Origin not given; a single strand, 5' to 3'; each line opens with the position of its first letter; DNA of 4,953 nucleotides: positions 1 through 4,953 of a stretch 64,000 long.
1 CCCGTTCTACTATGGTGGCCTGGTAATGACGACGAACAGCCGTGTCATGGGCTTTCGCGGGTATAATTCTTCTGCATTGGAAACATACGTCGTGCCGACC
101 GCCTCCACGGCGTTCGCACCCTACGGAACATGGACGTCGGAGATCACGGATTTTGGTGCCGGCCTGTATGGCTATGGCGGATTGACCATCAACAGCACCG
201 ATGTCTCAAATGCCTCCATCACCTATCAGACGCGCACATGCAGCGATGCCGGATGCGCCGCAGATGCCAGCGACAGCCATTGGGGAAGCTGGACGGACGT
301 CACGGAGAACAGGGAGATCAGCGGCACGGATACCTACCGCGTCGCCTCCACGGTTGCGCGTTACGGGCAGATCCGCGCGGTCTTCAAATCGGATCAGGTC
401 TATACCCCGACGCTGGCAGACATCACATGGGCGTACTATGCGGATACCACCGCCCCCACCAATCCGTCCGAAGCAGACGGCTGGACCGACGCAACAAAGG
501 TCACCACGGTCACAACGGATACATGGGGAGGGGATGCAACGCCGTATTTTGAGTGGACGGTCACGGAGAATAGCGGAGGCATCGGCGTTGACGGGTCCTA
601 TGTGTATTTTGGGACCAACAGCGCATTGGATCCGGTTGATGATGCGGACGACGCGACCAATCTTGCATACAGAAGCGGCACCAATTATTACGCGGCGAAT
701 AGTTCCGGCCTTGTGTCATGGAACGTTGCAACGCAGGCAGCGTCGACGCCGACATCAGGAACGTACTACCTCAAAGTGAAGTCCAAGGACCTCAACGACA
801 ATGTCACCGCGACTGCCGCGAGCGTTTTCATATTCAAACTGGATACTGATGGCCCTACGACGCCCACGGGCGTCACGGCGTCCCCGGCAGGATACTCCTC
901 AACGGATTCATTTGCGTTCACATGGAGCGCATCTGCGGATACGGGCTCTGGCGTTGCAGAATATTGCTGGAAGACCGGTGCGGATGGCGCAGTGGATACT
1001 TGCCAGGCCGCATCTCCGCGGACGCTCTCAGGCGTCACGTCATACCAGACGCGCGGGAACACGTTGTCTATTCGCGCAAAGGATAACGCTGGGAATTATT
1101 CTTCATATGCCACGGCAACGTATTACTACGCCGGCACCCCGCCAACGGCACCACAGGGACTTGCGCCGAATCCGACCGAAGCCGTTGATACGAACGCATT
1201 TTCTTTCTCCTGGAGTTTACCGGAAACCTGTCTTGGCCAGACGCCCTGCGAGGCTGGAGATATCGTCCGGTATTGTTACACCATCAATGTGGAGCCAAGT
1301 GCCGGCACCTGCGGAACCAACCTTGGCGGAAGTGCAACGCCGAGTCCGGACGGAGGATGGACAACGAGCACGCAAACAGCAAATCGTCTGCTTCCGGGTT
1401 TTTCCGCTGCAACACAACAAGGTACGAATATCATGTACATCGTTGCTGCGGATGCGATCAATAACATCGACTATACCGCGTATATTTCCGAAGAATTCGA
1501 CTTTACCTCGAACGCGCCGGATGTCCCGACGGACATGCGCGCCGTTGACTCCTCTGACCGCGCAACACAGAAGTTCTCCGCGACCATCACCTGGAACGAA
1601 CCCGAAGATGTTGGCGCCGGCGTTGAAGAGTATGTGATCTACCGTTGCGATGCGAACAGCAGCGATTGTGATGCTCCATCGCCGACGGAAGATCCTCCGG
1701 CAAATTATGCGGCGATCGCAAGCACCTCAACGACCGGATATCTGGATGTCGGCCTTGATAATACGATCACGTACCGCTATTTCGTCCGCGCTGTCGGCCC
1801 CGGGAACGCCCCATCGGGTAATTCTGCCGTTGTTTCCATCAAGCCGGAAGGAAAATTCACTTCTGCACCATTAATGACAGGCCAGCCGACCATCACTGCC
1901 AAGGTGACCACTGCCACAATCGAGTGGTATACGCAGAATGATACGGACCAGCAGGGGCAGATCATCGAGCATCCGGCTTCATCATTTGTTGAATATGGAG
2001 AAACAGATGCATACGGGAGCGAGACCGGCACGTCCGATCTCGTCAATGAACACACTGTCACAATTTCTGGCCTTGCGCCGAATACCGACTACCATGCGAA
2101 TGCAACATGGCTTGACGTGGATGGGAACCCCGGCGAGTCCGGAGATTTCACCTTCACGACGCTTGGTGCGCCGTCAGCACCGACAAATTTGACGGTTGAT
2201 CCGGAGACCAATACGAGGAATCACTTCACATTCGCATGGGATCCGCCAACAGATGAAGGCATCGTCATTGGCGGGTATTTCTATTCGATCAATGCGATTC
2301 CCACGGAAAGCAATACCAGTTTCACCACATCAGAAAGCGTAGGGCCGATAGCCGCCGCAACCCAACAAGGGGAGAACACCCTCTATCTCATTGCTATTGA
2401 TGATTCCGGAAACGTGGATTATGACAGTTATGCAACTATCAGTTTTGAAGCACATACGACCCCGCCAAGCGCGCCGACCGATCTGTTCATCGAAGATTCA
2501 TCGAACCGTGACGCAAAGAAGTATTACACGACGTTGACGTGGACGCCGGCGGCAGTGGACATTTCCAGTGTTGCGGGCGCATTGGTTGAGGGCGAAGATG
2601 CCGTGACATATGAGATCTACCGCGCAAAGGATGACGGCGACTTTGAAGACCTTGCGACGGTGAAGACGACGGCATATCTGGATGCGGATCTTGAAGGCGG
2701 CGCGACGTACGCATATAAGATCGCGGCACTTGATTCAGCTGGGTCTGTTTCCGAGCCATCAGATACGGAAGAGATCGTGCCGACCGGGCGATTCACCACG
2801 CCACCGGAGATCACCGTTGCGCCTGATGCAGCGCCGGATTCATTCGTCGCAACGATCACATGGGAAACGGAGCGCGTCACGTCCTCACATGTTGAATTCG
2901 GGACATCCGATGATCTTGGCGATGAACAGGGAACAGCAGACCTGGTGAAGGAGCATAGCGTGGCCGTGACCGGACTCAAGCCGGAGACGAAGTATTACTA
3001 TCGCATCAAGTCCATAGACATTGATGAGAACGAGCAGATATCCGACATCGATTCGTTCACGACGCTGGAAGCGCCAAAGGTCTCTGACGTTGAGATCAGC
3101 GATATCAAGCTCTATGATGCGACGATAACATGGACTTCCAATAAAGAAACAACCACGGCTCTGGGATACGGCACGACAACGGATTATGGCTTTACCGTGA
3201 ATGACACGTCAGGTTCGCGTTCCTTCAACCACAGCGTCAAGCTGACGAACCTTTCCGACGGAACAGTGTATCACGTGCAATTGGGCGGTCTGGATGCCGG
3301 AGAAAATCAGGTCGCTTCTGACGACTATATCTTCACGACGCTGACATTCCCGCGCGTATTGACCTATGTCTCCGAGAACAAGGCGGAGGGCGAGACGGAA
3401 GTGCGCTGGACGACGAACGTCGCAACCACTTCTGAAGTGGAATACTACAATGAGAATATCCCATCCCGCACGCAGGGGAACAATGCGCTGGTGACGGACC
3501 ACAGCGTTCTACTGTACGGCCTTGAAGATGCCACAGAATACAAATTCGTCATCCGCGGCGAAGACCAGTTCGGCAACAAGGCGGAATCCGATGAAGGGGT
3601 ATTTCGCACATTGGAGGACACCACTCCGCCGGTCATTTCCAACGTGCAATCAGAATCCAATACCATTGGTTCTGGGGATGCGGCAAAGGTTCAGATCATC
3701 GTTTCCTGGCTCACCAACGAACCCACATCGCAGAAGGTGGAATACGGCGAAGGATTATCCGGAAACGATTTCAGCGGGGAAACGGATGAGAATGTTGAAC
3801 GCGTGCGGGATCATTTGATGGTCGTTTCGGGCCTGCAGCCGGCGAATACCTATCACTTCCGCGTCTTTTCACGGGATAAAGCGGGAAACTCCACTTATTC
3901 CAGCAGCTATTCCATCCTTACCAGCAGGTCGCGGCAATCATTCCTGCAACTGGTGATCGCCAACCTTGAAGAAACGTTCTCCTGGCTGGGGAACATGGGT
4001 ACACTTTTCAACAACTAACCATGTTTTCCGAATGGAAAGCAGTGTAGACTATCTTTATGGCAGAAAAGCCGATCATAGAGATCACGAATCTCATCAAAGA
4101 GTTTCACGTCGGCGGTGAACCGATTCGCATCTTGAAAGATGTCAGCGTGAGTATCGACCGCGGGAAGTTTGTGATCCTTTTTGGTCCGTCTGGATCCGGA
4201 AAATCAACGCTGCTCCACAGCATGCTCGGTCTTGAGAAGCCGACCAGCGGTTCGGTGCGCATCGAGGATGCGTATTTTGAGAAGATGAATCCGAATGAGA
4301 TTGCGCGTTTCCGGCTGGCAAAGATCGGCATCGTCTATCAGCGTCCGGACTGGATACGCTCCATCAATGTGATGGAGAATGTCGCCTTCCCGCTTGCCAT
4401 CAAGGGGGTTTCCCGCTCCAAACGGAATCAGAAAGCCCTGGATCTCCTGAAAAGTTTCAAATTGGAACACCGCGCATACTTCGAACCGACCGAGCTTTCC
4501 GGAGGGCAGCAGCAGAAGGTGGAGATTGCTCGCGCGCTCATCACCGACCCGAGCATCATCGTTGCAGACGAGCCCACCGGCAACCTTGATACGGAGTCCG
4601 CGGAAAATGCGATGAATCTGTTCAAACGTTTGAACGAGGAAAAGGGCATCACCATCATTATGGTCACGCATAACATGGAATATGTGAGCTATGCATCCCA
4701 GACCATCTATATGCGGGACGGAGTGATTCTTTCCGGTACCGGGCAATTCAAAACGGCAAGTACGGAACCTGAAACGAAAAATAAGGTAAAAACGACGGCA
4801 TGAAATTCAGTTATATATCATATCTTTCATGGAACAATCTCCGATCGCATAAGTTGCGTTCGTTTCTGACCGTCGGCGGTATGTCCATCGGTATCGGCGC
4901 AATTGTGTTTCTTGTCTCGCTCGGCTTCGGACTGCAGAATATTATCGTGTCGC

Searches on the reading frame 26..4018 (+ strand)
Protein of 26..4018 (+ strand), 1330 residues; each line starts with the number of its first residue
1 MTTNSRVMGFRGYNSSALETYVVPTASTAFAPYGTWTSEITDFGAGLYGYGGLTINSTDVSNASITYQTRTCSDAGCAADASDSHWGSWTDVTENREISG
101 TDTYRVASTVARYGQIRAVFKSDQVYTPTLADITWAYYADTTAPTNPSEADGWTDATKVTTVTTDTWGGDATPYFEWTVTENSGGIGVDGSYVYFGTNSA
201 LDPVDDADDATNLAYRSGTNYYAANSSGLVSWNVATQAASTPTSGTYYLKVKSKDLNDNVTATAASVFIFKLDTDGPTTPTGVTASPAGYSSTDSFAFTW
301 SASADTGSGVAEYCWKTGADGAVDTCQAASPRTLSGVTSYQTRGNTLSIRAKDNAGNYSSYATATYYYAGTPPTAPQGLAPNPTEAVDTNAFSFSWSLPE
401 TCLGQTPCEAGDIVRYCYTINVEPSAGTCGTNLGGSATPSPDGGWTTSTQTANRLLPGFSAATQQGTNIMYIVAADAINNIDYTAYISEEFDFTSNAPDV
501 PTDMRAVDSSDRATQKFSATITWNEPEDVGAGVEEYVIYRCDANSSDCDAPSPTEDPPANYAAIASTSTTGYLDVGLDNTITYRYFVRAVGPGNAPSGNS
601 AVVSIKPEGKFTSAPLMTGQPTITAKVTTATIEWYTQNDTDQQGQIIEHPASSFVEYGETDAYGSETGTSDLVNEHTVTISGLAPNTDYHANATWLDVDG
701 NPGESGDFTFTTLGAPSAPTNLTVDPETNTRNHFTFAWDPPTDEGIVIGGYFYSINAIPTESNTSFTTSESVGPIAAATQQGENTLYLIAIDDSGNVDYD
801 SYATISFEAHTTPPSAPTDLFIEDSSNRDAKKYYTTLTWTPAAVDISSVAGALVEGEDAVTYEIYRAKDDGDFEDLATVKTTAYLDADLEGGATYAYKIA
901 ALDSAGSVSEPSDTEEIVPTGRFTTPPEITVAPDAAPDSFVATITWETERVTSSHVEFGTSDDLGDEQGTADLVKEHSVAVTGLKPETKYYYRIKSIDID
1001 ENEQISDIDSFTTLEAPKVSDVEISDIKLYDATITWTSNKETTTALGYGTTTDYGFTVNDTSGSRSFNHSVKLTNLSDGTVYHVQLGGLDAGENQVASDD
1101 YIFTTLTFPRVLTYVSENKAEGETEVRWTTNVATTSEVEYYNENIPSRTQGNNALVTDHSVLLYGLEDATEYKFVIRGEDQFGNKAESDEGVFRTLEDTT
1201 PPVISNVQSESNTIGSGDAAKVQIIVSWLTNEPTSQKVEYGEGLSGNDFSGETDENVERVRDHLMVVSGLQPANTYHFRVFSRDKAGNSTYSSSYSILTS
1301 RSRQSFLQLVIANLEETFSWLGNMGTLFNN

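Call 48: search_protein_families(library=pfam, proteins=[window:26-4018:+], max_evalue=0.001)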
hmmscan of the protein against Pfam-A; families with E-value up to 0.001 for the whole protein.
window:26-4018:+ (1330 aa): 5 families
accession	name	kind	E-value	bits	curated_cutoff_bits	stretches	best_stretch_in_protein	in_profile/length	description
PF16656.11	Pur_ac_phosph_N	-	1.1e-31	109.7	30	4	941-1013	14-93/93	Purple acid Phosphatase, N-terminal domain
PF00041.27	fn3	-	4e-24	85.1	25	0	1224-1294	16-80/84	Fibronectin type III domain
PF25059.1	FN3_DSCAM-DSCAML_C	-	1e-09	39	39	0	1262-1299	44-81/89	DSCAM/DSCAML C-terminal Fn3-like domain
PF16655.11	PhoD_N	-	4.5e-05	24.4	30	0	958-1001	40-78/90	PhoD-like phosphatase, N-terminal domain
PF10179.15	NDNF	-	0.0001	22.8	27.3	0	1263-1290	89-116/127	Neuron-derived neurotrophic factor, first Fn(III) domain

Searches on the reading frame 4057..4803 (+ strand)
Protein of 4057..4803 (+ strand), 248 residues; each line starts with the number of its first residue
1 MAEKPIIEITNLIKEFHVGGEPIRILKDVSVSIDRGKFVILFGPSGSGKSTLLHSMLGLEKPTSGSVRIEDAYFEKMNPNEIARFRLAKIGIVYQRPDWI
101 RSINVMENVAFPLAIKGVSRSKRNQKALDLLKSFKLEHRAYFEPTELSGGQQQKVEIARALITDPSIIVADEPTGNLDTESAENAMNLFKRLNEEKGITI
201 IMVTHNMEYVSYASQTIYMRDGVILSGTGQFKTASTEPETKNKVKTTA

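Call 48: search_protein_families(library=pfam, proteins=[window:4057-4803:+], max_evalue=0.001)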
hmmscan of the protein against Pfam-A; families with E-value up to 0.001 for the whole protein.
window:4057-4803:+ (248 aa): 6 families
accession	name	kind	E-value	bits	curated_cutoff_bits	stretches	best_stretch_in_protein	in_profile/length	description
PF00005.33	ABC_tran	-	4.4e-32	112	25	1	26-174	1-136/137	ABC transporter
PF13304.12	AAA_21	-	7.2e-09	36.6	27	1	124-208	220-301/304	AAA domain, putative AbiEii toxin, Type IV TA system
PF02463.25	SMC_N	-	2.4e-08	34.1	40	1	37-218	25-210/220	RecF/RecN/SMC N terminal domain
PF13401.12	AAA_22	-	0.00011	23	27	0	35-203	4-121/130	AAA domain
PF13555.12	AAA_29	-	0.00014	22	27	1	29-56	15-42/61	P-loop containing region of AAA domain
PF13481.12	AAA_25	-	0.00021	21.4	27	0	33-55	30-52/195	AAA domain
